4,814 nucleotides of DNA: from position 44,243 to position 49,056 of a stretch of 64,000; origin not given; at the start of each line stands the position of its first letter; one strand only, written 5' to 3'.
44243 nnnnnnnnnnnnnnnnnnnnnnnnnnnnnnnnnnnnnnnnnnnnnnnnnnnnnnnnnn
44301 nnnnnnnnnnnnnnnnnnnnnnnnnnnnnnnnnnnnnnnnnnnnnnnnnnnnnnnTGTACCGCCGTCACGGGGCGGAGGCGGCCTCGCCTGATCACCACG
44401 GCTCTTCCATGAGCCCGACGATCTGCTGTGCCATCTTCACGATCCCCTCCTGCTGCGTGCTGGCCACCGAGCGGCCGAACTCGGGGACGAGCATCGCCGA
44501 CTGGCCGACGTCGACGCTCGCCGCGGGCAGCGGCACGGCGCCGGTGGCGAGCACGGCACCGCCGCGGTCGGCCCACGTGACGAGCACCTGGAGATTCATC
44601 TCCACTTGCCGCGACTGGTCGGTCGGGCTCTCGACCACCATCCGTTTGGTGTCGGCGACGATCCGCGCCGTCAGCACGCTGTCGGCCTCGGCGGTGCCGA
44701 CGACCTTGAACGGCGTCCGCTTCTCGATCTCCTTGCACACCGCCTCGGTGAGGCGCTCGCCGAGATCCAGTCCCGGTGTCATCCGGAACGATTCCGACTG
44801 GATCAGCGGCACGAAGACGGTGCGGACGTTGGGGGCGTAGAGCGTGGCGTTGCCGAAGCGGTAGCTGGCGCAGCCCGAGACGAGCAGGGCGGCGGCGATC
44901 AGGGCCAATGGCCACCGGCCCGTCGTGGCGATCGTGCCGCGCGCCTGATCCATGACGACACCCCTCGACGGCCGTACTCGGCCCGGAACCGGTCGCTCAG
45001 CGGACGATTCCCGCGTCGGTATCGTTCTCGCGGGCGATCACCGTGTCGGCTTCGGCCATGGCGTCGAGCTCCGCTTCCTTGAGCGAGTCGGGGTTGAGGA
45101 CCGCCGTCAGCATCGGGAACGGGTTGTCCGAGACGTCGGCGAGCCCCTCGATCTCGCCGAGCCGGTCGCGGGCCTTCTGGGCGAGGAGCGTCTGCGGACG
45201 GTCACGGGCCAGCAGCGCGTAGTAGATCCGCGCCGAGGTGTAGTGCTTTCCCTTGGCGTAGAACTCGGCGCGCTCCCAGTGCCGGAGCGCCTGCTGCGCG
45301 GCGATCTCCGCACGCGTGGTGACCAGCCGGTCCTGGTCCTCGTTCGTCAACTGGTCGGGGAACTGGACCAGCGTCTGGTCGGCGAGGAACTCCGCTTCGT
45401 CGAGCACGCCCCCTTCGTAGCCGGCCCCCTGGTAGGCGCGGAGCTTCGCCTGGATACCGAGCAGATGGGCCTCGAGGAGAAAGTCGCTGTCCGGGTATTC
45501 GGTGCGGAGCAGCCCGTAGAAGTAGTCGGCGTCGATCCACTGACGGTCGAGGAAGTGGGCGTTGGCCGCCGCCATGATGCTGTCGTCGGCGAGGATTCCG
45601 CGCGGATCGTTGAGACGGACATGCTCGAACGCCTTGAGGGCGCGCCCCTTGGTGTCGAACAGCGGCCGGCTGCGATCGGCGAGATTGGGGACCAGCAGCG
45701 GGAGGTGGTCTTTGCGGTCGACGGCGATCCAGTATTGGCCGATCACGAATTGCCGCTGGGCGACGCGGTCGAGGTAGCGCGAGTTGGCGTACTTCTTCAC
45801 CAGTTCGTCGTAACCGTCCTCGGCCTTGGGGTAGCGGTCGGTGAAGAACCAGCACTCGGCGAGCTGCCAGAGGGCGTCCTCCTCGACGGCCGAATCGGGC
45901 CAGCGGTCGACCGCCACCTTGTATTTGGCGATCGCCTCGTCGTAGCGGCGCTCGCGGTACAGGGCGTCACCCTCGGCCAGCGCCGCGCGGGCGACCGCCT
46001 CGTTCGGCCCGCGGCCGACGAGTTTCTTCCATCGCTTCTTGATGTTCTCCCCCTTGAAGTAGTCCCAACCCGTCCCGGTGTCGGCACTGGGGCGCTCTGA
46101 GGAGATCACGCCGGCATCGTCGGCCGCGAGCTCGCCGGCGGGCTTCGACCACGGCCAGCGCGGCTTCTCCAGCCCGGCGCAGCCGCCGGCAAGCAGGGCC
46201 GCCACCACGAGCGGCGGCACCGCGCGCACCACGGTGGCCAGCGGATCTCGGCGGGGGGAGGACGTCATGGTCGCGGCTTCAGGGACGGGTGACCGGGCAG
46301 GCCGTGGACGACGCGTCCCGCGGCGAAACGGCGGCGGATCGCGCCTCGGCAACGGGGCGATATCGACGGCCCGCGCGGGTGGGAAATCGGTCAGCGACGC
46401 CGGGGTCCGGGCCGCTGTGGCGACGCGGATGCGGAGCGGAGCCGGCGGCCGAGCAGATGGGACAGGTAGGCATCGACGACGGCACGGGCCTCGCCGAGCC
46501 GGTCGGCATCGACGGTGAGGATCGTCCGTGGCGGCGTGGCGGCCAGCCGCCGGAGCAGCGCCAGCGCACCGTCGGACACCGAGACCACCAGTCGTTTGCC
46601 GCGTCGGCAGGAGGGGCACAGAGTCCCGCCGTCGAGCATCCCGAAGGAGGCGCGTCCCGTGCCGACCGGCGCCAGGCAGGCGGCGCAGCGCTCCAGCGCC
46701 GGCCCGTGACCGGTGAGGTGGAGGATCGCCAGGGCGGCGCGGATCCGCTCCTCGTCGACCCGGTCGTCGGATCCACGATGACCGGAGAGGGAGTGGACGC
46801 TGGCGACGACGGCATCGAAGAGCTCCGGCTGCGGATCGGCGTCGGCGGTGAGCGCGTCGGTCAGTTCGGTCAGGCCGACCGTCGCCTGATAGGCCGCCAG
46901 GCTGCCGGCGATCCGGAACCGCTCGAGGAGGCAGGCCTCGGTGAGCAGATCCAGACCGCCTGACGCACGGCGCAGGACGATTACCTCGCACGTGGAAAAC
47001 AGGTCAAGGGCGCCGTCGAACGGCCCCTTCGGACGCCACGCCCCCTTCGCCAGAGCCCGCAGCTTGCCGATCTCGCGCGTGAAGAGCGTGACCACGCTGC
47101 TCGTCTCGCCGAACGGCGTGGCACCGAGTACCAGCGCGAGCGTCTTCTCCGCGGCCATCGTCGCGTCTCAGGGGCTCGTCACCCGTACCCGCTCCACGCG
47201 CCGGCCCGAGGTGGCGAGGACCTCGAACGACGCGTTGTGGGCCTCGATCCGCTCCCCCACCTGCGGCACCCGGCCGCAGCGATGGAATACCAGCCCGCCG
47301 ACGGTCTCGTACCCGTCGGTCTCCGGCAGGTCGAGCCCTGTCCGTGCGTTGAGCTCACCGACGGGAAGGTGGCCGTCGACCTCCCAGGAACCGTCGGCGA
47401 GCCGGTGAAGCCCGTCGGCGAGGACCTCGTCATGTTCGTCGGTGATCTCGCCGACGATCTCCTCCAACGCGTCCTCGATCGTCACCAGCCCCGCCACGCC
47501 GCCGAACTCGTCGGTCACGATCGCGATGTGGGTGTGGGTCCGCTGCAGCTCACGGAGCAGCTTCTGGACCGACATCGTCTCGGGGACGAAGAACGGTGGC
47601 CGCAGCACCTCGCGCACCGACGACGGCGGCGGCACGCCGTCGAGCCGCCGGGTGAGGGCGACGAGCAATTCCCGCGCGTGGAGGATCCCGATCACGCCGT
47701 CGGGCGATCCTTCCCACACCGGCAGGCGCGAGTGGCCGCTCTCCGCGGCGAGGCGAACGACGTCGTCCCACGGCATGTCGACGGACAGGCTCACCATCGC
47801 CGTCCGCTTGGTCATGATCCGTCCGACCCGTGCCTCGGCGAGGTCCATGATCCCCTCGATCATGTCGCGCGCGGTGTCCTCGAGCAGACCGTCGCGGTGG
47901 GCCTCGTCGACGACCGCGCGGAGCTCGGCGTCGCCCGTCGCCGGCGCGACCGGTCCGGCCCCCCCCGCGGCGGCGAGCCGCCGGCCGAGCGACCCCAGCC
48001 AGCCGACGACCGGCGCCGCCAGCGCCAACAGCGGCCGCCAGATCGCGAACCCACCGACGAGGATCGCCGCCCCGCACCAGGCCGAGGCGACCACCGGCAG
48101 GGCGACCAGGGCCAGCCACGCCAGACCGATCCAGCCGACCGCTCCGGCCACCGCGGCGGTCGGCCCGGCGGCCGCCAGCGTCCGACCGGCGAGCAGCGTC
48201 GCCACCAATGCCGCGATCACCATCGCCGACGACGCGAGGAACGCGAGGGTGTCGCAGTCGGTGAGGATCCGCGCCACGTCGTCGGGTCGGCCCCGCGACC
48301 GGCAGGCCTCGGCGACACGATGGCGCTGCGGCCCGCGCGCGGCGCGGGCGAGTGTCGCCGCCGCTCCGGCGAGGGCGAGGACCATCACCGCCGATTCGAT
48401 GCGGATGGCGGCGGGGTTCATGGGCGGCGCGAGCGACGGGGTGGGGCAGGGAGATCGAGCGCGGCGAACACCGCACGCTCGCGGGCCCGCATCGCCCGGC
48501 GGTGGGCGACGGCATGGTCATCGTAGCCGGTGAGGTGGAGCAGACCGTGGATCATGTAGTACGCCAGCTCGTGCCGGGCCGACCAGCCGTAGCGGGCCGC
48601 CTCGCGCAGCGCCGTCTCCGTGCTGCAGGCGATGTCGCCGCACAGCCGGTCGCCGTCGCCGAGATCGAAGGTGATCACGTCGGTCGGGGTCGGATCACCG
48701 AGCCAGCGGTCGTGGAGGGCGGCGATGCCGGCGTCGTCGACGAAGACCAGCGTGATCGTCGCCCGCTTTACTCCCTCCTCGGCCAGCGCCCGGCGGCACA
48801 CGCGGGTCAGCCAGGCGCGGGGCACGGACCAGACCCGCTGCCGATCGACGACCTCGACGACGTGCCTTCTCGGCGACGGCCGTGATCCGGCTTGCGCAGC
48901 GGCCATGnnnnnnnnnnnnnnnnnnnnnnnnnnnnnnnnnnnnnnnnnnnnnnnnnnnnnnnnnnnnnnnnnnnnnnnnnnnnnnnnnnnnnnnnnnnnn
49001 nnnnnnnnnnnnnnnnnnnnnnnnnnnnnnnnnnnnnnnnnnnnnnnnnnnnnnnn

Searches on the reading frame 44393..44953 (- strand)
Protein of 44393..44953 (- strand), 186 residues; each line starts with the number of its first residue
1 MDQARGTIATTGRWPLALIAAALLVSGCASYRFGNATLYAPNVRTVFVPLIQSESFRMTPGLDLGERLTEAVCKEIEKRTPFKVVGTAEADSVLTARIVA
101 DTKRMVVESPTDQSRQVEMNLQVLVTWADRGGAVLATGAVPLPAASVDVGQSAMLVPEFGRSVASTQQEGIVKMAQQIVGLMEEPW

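Call 26: search_protein_families(library=pfam, proteins=[window:44393-44953:-], max_evalue=0.001)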
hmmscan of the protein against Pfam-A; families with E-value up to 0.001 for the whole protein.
window:44393-44953:- (186 aa): 1 family
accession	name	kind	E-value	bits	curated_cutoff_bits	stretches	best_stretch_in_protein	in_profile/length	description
PF04390.17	LptE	-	5.3e-07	30.8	23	1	44-179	2-111/118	Lipopolysaccharide-assembly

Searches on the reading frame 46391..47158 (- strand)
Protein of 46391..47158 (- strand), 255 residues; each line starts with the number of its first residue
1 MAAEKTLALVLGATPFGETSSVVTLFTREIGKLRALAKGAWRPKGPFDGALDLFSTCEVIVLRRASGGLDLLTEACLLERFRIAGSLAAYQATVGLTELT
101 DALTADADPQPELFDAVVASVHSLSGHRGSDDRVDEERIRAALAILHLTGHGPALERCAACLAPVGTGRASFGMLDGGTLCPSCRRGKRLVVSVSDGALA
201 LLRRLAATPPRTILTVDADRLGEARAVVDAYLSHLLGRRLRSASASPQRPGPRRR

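Call 26: search_protein_families(library=pfam, proteins=[window:46391-47158:-], max_evalue=0.001)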
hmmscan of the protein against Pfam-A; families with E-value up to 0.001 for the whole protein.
window:46391-47158:- (255 aa): 2 families
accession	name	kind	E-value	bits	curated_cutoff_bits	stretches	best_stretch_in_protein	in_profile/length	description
PF02565.21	RecO_C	-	2.4e-20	73.3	22.1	1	95-242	12-155/157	Recombination protein O C terminal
PF11967.14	RecO_N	-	1.2e-16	60.9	27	1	1-79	1-78/80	Recombination protein O N terminal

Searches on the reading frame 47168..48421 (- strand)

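Call 26: search_protein_families(library=pfam, proteins=[window:47168-48421:-], max_evalue=0.001)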
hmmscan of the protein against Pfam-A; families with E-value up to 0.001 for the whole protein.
window:47168-48421:- (417 aa): 2 families
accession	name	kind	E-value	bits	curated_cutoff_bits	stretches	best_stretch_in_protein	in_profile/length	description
PF03471.22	CorC_HlyC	-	8.1e-24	83.9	27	1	340-415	2-78/81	Transporter associated domain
PF00571.33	CBS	-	6.1e-19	68.5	24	2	269-323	1-56/57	CBS domain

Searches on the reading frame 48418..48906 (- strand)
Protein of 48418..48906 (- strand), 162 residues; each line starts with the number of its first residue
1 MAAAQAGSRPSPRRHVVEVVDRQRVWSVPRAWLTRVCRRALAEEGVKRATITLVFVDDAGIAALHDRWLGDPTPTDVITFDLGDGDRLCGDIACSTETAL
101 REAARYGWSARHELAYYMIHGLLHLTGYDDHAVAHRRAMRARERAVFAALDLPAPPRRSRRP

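Call 26: search_protein_families(library=pfam, proteins=[window:48418-48906:-], max_evalue=0.001)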
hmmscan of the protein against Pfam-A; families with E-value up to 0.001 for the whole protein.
window:48418-48906:- (162 aa): 1 family
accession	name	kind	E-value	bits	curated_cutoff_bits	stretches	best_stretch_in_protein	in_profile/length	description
PF02130.23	YbeY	-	8.1e-29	100.5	25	1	31-149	9-128/129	Endoribonuclease YbeY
